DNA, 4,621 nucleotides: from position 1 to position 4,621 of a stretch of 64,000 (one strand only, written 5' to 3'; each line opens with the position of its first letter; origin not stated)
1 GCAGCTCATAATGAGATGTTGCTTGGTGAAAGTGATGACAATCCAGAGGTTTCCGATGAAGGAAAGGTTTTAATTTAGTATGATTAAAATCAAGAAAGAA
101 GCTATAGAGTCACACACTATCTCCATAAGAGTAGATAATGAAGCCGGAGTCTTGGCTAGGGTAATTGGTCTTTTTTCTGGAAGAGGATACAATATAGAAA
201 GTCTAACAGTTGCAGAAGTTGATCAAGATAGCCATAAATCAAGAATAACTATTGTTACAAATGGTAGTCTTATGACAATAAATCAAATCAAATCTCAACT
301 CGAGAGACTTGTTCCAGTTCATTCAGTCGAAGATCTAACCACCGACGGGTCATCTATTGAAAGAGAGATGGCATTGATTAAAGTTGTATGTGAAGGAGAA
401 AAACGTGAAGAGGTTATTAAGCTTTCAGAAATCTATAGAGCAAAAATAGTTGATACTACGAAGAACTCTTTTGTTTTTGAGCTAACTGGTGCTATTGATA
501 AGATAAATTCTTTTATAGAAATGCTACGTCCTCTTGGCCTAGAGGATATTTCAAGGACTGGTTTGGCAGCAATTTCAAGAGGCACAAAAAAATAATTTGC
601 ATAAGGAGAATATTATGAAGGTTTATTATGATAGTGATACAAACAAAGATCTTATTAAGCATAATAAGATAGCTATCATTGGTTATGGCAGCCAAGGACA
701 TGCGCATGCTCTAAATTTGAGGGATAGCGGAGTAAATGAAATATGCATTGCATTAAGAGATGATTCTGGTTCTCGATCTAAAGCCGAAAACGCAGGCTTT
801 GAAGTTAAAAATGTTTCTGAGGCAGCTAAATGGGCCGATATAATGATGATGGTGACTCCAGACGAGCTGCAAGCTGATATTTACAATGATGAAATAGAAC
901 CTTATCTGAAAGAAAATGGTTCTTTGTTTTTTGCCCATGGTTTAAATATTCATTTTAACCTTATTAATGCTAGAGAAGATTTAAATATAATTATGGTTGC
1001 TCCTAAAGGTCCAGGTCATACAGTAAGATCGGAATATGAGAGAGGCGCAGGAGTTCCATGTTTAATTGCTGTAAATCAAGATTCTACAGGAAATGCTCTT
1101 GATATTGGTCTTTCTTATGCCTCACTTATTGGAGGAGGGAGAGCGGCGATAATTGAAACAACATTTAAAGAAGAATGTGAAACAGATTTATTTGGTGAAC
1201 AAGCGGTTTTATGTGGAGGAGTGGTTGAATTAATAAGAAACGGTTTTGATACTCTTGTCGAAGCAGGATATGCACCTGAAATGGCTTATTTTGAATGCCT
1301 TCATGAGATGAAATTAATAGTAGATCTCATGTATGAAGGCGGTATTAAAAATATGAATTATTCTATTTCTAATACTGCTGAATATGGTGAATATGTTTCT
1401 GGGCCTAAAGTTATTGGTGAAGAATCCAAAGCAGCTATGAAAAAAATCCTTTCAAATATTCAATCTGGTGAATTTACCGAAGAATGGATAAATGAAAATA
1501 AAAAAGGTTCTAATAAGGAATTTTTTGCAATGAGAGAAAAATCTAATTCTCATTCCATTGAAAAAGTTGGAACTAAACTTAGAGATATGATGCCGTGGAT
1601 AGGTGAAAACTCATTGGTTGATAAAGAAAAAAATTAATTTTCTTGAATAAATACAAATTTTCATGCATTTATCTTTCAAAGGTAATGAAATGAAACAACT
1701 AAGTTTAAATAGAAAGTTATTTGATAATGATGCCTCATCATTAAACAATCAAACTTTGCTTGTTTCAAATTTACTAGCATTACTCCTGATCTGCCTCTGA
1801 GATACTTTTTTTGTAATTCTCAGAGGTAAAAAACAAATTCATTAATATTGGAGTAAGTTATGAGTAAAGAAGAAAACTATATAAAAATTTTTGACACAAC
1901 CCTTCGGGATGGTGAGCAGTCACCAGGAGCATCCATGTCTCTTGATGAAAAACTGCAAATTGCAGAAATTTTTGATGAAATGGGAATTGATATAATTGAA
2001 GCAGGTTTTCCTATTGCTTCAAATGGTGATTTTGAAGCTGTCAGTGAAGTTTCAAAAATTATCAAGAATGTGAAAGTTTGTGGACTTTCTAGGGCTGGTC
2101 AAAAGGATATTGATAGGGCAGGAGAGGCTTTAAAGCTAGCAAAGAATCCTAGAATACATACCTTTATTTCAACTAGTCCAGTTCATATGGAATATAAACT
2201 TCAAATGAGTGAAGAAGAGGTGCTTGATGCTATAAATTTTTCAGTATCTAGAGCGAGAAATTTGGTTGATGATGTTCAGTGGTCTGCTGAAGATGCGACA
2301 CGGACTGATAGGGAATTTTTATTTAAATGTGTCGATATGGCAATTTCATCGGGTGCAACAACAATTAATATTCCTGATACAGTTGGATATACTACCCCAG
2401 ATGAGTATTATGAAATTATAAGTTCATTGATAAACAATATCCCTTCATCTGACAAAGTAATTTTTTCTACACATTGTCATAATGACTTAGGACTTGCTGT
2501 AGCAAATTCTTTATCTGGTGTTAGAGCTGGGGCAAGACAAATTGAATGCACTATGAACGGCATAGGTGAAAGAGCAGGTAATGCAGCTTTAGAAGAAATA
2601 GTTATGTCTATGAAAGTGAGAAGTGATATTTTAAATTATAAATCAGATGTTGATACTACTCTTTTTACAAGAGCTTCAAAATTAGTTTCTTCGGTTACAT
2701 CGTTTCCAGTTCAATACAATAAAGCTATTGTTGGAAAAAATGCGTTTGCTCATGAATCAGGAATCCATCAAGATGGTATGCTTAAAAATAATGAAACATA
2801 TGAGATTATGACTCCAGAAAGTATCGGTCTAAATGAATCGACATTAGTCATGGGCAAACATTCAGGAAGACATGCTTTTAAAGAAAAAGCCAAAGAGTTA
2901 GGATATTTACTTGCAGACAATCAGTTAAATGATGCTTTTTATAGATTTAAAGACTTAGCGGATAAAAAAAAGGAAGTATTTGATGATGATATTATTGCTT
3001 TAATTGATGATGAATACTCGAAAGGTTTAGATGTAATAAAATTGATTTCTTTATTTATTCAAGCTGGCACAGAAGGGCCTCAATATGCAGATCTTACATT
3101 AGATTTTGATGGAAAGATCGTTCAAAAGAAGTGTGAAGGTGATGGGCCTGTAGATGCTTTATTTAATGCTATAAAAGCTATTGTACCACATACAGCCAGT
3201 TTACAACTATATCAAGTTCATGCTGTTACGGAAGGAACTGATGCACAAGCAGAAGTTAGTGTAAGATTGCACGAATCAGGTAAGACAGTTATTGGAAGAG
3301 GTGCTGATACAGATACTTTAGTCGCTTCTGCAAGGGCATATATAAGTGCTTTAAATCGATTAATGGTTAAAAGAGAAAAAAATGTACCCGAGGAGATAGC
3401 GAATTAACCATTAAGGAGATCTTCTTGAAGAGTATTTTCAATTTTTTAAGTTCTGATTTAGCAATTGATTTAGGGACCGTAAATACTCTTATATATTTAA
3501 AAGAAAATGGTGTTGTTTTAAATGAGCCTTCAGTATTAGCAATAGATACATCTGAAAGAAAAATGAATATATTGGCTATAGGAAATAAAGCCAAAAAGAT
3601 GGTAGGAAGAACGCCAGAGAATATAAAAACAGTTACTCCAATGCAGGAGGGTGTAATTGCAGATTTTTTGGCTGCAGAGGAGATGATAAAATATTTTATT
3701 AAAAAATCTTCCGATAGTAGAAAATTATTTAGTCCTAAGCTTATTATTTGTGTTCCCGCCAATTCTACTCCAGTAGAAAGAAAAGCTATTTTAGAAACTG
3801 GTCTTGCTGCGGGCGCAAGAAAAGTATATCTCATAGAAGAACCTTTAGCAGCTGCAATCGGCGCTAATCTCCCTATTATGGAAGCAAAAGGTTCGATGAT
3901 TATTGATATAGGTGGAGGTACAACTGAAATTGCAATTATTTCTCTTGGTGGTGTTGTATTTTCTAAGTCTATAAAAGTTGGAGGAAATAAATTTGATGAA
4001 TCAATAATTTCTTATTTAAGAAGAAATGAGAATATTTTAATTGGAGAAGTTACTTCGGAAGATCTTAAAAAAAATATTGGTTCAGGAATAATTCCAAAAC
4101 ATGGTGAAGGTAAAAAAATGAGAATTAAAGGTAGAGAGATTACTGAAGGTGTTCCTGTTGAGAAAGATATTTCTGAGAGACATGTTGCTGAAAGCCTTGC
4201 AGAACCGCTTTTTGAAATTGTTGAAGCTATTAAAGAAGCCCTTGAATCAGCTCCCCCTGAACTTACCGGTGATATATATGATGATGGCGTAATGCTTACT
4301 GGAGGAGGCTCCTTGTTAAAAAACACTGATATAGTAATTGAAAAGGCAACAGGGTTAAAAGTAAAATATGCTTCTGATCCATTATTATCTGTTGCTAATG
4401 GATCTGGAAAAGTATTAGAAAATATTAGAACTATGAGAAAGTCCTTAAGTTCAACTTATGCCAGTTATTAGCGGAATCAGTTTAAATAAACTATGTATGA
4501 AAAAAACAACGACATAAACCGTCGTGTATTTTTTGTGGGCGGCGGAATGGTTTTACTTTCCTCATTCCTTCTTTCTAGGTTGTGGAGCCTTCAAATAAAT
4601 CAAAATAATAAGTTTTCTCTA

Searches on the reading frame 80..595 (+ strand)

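Call 22: search_protein_families(library=pfam, proteins=[window:80-595:+], max_evalue=0.00001)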
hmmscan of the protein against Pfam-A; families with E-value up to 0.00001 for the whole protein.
window:80-595:+ (171 aa): 4 families
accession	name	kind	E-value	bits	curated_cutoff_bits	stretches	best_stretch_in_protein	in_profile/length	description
PF10369.15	ALS_ss_C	-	1.2e-26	93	23.2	1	95-168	1-74/74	Small subunit of acetolactate synthase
PF22629.2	ACT_AHAS_ss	-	5.5e-16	58.9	27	1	14-80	1-65/67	AHAS small subunit-like ACT domain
PF13710.12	ACT_5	-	2.7e-12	46.7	27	1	21-83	2-62/62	ACT domain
PF01842.31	ACT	-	1.1e-09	38.4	27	1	12-77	1-64/66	ACT domain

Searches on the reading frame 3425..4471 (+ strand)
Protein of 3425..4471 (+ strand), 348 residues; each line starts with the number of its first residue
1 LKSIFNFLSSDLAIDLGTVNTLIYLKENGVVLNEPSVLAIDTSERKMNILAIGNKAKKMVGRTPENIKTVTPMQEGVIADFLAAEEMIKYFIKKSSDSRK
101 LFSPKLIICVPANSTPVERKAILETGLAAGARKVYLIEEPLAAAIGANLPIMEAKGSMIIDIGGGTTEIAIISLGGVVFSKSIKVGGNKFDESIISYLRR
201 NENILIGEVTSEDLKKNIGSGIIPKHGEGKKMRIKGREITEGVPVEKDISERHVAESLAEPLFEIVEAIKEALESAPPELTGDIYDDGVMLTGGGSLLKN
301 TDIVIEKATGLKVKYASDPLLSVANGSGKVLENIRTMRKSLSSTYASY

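Call 22: search_protein_families(library=pfam, proteins=[window:3425-4471:+], max_evalue=0.00001)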
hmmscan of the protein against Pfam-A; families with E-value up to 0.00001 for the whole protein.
window:3425-4471:+ (348 aa): 5 families
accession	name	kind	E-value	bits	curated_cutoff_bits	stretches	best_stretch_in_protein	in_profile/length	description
PF06723.19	MreB_Mbl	-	2.3e-131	438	27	1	10-338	2-326/327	MreB/Mbl protein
PF00012.26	HSP70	-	4.1e-12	45.6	20.6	1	106-204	136-240/599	Hsp70 protein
PF14450.12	FtsA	-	3.2e-11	44.1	31.8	1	159-318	2-112/127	Cell division protein FtsA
PF00022.25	Actin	-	6e-11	42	27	1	26-204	22-192/410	Actin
PF11104.14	PilM_2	-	1.4e-06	27.9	27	0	145-197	169-222/340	Type IV pilus assembly protein PilM;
